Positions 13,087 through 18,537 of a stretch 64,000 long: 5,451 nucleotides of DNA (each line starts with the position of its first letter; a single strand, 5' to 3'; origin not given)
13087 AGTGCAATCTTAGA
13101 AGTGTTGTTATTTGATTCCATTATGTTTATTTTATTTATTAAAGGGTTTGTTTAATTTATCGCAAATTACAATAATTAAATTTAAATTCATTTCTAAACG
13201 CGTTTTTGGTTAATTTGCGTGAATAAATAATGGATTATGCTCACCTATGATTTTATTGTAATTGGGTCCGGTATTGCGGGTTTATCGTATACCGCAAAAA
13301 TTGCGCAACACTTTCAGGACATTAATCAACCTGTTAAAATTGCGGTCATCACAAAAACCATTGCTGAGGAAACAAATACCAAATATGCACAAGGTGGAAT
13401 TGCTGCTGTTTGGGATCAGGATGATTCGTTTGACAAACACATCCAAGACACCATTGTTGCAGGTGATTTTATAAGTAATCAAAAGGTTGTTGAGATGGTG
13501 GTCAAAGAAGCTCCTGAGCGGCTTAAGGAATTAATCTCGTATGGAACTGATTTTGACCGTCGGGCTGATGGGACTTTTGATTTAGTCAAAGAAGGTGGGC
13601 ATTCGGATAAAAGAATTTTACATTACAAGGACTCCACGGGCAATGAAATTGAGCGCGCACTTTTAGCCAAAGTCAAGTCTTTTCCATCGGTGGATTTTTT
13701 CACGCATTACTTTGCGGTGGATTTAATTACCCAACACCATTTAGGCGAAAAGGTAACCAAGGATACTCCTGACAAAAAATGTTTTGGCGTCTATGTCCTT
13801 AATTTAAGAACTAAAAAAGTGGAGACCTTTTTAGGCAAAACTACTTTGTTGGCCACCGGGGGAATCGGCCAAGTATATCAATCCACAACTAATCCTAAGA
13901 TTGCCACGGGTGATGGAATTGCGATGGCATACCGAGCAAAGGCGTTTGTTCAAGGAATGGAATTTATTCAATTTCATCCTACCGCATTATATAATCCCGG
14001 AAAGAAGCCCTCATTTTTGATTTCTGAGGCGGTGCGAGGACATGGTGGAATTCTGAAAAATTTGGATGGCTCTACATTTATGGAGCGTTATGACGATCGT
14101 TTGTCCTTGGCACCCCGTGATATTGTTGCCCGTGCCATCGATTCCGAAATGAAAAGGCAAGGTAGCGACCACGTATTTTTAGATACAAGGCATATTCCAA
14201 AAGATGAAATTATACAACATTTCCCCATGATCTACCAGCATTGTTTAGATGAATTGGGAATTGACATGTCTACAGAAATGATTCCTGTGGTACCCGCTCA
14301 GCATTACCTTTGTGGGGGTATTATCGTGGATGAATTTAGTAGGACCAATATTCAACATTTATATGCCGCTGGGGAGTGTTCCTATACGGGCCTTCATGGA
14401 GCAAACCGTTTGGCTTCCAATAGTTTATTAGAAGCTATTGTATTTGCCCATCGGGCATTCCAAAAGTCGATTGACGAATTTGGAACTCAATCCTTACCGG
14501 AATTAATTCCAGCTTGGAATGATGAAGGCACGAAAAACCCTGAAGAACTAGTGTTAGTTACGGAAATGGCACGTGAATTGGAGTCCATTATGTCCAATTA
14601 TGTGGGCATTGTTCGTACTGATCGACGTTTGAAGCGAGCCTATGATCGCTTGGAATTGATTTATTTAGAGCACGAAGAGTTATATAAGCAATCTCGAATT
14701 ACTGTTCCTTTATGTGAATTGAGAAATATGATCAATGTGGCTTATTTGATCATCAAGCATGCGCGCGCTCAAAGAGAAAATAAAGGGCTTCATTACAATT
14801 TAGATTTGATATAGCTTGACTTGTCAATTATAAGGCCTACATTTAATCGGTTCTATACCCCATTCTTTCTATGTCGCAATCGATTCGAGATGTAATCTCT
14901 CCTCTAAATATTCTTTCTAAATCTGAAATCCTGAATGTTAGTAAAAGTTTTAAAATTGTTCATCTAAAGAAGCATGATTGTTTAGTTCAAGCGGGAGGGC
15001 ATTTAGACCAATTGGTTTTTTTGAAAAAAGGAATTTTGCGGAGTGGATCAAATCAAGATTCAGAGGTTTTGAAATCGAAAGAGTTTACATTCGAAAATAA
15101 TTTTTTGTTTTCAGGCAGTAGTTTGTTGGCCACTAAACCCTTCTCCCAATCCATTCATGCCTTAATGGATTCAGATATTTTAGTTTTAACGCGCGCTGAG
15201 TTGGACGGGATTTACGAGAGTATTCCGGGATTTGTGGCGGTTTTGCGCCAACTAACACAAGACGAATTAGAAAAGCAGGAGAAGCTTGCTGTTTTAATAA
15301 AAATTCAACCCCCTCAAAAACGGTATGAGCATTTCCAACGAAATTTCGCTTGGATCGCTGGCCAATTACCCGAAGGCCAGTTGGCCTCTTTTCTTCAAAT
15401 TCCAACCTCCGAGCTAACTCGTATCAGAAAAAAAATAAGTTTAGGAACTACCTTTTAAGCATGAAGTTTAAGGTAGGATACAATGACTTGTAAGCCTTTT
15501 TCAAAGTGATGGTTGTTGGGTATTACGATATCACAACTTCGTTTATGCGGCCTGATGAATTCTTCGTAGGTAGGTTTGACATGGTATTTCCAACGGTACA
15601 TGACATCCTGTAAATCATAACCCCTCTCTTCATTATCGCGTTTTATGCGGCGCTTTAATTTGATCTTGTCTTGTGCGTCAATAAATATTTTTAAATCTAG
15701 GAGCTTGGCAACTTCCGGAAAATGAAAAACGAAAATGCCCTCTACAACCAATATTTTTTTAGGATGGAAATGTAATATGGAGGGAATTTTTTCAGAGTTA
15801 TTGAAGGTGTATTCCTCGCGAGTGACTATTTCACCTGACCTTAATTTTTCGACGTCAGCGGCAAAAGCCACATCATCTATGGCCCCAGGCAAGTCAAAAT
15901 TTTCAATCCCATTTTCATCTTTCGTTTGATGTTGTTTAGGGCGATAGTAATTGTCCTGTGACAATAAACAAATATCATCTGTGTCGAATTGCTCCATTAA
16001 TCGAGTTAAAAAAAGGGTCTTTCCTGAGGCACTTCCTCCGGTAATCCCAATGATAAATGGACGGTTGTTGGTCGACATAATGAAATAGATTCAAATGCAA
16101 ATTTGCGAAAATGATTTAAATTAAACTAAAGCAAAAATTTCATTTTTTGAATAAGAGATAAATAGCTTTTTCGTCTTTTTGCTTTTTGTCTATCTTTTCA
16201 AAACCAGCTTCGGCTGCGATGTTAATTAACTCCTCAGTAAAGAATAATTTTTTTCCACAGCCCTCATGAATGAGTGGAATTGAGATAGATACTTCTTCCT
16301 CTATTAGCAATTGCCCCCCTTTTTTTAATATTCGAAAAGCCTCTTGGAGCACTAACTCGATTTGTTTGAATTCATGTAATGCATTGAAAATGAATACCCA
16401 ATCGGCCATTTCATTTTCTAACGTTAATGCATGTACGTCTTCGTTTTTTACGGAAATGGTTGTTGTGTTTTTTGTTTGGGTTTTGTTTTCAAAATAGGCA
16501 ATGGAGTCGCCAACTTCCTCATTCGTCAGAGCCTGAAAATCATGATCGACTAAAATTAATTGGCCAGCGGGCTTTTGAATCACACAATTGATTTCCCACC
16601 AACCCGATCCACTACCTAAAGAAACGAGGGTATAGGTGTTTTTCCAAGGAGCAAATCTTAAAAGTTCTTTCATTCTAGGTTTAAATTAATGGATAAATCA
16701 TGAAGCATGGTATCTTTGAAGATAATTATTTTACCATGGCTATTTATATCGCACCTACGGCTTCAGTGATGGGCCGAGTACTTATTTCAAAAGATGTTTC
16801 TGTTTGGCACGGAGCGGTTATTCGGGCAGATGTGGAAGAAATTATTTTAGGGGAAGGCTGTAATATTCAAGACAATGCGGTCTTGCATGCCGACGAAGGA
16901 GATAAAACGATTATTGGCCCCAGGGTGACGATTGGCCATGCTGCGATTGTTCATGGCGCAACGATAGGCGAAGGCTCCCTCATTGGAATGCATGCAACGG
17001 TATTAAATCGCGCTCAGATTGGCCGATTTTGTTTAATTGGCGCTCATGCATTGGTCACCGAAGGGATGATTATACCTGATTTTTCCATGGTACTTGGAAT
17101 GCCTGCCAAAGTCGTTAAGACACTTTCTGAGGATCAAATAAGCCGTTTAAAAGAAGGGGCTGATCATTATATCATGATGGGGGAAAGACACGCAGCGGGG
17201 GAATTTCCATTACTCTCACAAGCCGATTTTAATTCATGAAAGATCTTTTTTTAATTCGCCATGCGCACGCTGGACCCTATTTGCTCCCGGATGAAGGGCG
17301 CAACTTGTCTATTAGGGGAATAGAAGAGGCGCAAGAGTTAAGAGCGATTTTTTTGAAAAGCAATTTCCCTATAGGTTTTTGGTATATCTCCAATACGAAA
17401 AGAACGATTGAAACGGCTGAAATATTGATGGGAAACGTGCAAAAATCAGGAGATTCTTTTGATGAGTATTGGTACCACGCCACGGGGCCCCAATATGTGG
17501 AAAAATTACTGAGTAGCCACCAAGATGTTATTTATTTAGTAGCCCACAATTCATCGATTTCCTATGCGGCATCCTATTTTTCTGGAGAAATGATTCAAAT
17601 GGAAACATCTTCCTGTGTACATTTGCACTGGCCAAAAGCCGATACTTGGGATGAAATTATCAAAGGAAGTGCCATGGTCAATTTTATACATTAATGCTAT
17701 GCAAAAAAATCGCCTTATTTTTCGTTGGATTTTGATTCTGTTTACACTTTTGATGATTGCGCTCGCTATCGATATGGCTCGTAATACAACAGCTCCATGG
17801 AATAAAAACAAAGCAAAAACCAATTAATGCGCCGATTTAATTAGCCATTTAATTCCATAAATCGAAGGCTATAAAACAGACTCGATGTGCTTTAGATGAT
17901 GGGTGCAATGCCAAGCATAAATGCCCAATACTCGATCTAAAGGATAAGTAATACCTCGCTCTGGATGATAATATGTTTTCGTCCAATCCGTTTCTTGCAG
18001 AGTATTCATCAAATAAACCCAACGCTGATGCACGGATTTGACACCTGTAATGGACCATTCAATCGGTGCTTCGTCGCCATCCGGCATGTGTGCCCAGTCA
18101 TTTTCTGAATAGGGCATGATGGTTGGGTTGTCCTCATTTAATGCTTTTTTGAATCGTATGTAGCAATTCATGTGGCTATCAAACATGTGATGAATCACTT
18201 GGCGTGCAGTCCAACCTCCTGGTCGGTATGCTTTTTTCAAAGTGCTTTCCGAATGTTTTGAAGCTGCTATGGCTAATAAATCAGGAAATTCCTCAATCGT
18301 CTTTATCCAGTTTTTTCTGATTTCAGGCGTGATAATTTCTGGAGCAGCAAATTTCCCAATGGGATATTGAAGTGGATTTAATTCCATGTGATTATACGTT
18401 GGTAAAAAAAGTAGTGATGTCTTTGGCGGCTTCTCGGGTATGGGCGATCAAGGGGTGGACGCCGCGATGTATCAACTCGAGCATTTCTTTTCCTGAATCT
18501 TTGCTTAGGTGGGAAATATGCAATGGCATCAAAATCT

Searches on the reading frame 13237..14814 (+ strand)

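Call 40: search_protein_families(library=pfam, proteins=[window:13237-14814:+], max_evalue=0.00001)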
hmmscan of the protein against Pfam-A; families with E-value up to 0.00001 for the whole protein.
window:13237-14814:+ (525 aa): 3 families
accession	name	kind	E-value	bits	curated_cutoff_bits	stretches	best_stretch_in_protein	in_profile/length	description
PF00890.30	FAD_binding_2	-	2.5e-92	310.6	20.4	1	5-397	1-414/414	FAD binding domain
PF07992.20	Pyr_redox_2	-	4.8e-09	36.5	26.1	0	359-387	254-278/291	Pyridine nucleotide-disulphide oxidoreductase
PF02910.25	Succ_DH_flav_C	-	2e-07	31.4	20.8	1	446-523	2-85/130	Fumarate reductase flavoprotein C-term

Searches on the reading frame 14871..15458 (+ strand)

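Call 63: search_protein_families(library=pfam, proteins=[window:14871-15458:+], max_evalue=0.00001)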
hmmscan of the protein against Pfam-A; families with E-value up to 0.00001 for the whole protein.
window:14871-15458:+ (195 aa): 1 family
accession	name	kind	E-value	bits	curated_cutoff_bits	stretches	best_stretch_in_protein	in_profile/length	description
PF00027.35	cNMP_binding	-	1.6e-06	28.4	27.5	1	30-116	2-87/89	Cyclic nucleotide-binding domain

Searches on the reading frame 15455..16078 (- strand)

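Call 63: search_protein_families(library=pfam, proteins=[window:15455-16078:-], max_evalue=0.00001)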
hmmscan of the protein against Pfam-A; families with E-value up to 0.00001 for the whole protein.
window:15455-16078:- (207 aa): 2 families
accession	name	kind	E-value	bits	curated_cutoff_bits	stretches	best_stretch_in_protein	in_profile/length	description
PF00485.24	PRK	-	1.7e-35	123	22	1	9-188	1-189/196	Phosphoribulokinase / Uridine kinase family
PF13238.12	AAA_18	-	4.4e-06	27.6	29.4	0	10-152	1-116/128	AAA domain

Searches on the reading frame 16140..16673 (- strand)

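Call 63: search_protein_families(library=pfam, proteins=[window:16140-16673:-], max_evalue=0.00001)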
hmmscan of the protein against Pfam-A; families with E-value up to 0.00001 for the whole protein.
window:16140-16673:- (177 aa): 5 families
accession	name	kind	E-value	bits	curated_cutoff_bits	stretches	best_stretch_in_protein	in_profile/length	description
PF08241.18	Methyltransf_11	-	6.9e-10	39.9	21.2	1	59-124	32-95/95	Methyltransferase domain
PF13847.12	Methyltransf_31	-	1.2e-08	35.1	27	1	19-128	10-113/145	Methyltransferase domain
PF13649.12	Methyltransf_25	-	1.2e-07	32.8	27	1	57-120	33-97/97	Methyltransferase domain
PF13489.12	Methyltransf_23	-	5.4e-07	29.9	27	1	3-126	12-118/164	Methyltransferase domain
PF01209.24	Ubie_methyltran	-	7e-06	26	20.1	0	62-136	89-163/233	ubiE/COQ5 methyltransferase family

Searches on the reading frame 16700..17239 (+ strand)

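Call 63: search_protein_families(library=pfam, proteins=[window:16700-17239:+], max_evalue=0.00001)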
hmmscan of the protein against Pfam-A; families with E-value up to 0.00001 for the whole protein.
window:16700-17239:+ (179 aa): 3 families
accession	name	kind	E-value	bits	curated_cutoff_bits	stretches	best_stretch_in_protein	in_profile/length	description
PF00132.30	Hexapep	-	2.3e-15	56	27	1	86-120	1-35/36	Bacterial transferase hexapeptide (six repeats)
PF25084.1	LbH_EIF2B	-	2.9e-08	34.1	54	1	29-125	6-99/105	EIF2B subunit epsilon LbH domain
PF14602.12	Hexapep_2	-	1.2e-06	28.6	27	0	70-97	2-28/34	Hexapeptide repeat of succinyl-transferase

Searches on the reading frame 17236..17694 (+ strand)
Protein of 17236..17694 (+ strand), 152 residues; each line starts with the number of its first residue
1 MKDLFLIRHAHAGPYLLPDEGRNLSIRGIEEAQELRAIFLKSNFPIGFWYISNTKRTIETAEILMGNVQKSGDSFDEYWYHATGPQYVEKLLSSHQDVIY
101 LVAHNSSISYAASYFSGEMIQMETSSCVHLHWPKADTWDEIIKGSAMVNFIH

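Call 63: search_protein_families(library=pfam, proteins=[window:17236-17694:+], max_evalue=0.00001)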
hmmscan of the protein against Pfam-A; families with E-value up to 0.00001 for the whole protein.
window:17236-17694:+ (152 aa): 1 family
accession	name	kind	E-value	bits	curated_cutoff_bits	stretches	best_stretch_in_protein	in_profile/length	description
PF00300.27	His_Phos_1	-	6.2e-06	26.5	21.7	0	5-67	2-66/194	Histidine phosphatase superfamily (branch 1)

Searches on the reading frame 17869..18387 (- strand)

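Call 63: search_protein_families(library=pfam, proteins=[window:17869-18387:-], max_evalue=0.00001)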
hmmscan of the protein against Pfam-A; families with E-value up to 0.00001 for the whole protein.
window:17869-18387:- (172 aa): 1 family
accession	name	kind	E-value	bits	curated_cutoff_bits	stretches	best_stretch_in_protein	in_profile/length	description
PF12867.12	DinB_2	-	6.5e-16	59.4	24.8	1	32-168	3-128/128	DinB superfamily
